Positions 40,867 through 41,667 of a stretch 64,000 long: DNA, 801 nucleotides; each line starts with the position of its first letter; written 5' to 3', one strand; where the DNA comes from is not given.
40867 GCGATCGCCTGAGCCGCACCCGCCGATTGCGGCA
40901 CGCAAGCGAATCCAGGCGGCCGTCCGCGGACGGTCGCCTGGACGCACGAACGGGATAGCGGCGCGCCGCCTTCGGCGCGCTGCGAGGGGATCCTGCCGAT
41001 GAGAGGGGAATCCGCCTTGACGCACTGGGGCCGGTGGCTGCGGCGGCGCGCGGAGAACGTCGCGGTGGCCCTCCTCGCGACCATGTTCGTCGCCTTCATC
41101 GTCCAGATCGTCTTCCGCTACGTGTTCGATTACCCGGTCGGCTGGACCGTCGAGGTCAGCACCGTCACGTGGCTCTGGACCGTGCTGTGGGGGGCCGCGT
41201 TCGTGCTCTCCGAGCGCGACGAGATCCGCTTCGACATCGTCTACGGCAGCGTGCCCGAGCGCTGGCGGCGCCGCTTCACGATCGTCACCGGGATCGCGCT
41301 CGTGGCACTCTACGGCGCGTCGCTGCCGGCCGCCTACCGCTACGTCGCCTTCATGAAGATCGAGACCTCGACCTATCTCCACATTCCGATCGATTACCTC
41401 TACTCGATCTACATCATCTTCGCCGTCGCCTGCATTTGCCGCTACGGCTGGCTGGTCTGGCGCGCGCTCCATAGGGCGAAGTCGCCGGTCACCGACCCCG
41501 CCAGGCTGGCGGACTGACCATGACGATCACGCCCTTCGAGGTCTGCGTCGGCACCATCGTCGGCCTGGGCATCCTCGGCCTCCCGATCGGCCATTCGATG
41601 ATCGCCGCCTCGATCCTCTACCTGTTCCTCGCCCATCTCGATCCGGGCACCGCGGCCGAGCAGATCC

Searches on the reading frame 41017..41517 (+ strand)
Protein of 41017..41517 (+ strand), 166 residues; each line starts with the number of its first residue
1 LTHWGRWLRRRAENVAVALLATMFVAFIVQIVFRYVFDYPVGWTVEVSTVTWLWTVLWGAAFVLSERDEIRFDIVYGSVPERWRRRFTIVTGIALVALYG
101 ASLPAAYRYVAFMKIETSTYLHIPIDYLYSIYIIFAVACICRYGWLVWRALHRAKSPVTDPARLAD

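Call 35: search_protein_families(library=pfam, proteins=[window:41017-41517:+])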
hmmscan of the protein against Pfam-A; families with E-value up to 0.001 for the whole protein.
window:41017-41517:+ (166 aa): 1 family
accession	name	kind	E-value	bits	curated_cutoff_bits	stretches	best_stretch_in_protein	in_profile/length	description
PF04290.18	DctQ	-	2e-17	63.8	28.3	1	23-150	1-129/132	Tripartite ATP-independent periplasmic transporters, DctQ component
